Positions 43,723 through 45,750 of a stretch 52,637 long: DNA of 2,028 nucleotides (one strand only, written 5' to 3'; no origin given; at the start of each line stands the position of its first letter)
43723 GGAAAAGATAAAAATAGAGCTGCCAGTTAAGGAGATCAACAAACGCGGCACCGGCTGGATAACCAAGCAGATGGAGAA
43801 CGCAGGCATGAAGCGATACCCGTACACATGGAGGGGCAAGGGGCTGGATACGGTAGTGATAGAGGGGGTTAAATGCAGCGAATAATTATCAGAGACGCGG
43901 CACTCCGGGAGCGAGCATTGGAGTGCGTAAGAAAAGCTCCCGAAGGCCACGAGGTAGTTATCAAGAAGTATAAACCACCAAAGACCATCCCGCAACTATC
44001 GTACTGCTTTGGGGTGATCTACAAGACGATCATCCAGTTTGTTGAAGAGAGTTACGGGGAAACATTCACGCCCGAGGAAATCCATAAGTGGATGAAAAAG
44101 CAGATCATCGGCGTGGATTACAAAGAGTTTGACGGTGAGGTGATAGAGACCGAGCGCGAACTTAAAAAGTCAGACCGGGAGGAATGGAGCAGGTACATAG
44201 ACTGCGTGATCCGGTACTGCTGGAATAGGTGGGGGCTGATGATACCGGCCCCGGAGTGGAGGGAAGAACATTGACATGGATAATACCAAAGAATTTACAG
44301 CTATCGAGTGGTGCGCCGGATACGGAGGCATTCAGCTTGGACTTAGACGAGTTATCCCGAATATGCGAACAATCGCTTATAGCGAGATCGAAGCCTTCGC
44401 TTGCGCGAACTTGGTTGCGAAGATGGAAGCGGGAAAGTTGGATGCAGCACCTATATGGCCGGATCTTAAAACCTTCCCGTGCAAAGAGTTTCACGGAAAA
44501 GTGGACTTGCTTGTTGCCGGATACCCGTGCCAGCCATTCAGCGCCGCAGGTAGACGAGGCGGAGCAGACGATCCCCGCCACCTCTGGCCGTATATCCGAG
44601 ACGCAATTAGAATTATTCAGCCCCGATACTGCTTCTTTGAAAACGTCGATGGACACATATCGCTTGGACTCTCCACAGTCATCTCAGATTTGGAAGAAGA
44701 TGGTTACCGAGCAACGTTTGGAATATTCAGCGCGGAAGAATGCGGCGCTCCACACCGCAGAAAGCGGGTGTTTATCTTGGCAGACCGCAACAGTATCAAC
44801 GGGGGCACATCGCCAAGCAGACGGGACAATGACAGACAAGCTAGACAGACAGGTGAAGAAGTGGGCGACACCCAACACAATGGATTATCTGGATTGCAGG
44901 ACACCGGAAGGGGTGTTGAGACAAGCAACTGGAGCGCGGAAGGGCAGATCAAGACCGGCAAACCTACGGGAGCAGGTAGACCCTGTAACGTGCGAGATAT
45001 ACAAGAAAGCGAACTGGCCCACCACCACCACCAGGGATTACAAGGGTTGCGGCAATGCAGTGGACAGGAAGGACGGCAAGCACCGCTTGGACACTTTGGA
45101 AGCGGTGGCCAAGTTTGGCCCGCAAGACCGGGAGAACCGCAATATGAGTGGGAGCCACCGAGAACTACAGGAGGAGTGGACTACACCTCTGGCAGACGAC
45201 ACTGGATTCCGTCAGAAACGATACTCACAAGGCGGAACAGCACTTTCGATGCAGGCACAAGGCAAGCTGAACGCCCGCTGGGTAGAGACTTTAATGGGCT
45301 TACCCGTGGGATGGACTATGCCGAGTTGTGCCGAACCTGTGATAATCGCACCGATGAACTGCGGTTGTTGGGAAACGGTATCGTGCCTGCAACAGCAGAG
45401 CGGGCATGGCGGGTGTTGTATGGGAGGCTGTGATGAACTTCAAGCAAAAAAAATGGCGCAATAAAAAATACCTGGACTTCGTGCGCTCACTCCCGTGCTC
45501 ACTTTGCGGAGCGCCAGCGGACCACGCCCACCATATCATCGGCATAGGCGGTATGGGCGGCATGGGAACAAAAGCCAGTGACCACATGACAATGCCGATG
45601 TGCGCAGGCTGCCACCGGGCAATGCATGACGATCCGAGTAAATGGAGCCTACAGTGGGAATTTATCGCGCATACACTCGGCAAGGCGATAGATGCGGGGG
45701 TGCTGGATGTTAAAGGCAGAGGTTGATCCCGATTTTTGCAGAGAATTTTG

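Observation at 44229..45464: Two ~400-codon ORFs overlap completely on one strand at the cytosine-methyltransferase locus, and both look protein-like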

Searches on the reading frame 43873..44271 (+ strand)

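Call 79: search_protein_families(library=phrogs, proteins=[window:43873-44271:+], max_evalue=0.001)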
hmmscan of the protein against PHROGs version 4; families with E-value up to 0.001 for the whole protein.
window:43873-44271:+ (133 aa): 1 family
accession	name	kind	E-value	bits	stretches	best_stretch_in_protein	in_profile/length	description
phrog_72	-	DNA, RNA and nucleotide metabolism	6.1e-10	40.4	1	17-131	32-149/161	NinB/ Orf homologous recombination mediator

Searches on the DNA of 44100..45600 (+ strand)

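Call 6: search_dna_similar(query=window:44100-45600:+, collection=phages, mode=distant, max_rows=30)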
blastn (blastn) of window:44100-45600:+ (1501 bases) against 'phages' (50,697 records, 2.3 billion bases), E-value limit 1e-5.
Records with a match: 6; places in all: 6; records where one place covers at least 80% of the query: 0.
Best place of each record, by identity: 60-80% 6.
By first word of the organism name: Rhodococcus 2; Gordonia 2; Phage 1; Mycobacterium 1.
By host as written in the record: Prescottella equi 2; Gordonia terrae 3612 2; - 1; Mycobacterium smegmatis mc#155 1.
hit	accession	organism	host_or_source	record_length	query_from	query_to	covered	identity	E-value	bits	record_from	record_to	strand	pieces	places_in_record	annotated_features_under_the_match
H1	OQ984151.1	Phage C75C1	-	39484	213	451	16%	69.0%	7e-18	99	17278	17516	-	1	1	DNA methyltransferase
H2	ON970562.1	Mycobacterium phage Jarcob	Mycobacterium smegmatis mc#155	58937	419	556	9%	69.6%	2e-6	61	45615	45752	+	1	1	69: DNA methyltransferase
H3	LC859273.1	Rhodococcus phage ReT1v-1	Prescottella equi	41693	419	530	7%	73.2%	1e-8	68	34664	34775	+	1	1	hypothetical protein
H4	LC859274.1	Rhodococcus phage ReT1v-2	Prescottella equi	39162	419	530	7%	73.2%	1e-8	68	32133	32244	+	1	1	hypothetical protein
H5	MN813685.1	Gordonia phage Gudmit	Gordonia terrae 3612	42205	419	509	6%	74.7%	2e-6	62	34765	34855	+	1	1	58: DNA methylase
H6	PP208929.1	Gordonia phage CheeseTouch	Gordonia terrae 3612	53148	419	509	6%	74.7%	2e-6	62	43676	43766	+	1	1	88: DNA methyltransferase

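Call 52: get_annotated_region(hit=H2, flank=2000)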
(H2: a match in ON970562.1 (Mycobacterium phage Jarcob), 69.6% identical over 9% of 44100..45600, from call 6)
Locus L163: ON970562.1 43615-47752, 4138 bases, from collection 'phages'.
description: Mycobacterium phage Jarcob, complete genome.
organism: Mycobacterium phage Jarcob (NCBI taxid 2965211)
taxonomy: Viruses; Duplodnaviria; Heunggongvirae; Uroviricota; Caudoviricetes; Gracegardnervirinae; Cheoctovirus
host: Mycobacterium smegmatis mc#155; source: soil; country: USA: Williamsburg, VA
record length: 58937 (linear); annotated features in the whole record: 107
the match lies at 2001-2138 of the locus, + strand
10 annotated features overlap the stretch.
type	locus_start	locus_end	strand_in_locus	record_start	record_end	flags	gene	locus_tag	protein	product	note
CDS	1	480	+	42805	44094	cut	65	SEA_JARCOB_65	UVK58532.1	DNA helicase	-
CDS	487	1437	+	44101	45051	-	66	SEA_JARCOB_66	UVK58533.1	DNA methyltransferase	-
CDS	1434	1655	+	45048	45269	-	67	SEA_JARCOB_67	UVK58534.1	hypothetical protein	-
CDS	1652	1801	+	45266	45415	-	68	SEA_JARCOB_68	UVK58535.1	hypothetical protein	-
CDS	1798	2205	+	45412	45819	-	69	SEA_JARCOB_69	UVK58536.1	DNA methyltransferase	-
CDS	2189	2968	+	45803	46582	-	70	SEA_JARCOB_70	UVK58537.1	DNA methyltransferase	-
CDS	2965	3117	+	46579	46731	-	71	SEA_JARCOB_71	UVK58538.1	hypothetical protein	-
CDS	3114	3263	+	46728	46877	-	72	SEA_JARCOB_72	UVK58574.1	hypothetical protein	-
CDS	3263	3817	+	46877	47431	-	73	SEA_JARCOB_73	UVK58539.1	G-I-Y Y-I-G endonuclease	-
CDS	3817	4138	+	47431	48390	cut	74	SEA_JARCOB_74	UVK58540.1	hypothetical protein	-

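Call 53: get_annotated_region(hit=H5, flank=2000)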
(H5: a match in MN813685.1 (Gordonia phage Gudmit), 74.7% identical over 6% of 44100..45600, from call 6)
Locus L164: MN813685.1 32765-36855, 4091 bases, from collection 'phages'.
description: Gordonia phage Gudmit, complete genome.
organism: Gordonia phage Gudmit (NCBI taxid 2686225)
taxonomy: Viruses; Duplodnaviria; Heunggongvirae; Uroviricota; Caudoviricetes
host: Gordonia terrae 3612; source: soil; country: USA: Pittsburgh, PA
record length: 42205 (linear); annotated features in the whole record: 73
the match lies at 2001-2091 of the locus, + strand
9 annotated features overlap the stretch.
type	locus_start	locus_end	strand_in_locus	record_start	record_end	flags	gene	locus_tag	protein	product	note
CDS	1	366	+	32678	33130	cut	52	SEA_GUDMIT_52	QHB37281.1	hypothetical protein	-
CDS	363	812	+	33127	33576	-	53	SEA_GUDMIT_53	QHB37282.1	hypothetical protein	-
CDS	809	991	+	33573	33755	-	54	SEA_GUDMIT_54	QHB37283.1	hypothetical protein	-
CDS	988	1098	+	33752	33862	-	55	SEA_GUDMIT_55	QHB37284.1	hypothetical protein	-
CDS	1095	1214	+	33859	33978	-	56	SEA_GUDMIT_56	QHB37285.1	hypothetical protein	-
CDS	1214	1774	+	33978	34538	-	57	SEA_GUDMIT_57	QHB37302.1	HNH endonuclease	-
CDS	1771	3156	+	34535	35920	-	58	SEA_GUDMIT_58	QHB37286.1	DNA methylase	-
CDS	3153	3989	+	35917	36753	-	59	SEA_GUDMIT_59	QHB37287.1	hypothetical protein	-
CDS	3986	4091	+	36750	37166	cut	60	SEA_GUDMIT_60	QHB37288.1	hypothetical protein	-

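Call 54: get_annotated_region(hit=H3, flank=2000)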
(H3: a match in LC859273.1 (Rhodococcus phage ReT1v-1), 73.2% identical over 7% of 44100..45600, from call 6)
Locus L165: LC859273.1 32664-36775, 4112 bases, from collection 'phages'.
description: Rhodococcus phage ReT1v-1 DNA, complete sequence.
organism: Rhodococcus phage ReT1v-1 (NCBI taxid 3384245)
taxonomy: Viruses; Duplodnaviria; Heunggongvirae; Uroviricota; Caudoviricetes
host: Prescottella equi; source: -; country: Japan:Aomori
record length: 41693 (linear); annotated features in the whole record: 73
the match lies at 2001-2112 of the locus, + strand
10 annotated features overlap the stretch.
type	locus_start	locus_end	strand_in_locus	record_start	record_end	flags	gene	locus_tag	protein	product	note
CDS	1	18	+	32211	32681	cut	-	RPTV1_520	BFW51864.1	single-stranded DNA-binding protein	-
CDS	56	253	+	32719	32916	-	-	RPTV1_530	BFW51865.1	hypothetical protein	-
CDS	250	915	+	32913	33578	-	-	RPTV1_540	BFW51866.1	hypothetical protein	-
CDS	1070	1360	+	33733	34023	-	-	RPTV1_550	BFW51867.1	hypothetical protein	-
CDS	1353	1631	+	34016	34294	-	-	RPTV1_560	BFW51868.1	hypothetical protein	-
CDS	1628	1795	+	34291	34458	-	-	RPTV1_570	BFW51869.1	hypothetical protein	-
CDS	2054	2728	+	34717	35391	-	-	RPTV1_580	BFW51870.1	hypothetical protein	-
CDS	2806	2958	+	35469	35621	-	-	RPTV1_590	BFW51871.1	DNA methyltransferase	-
CDS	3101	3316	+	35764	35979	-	-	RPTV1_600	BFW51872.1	helix-turn-helix DNA binding domain protein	-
CDS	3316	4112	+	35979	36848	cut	-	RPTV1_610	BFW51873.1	hypothetical protein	-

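Call 67: search_dna_similar(query=window:44276-45433:+, collection=ecoli_genomes, mode=distant, max_rows=10)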
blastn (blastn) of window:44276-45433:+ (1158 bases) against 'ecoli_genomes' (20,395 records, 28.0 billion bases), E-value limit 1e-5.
No match.
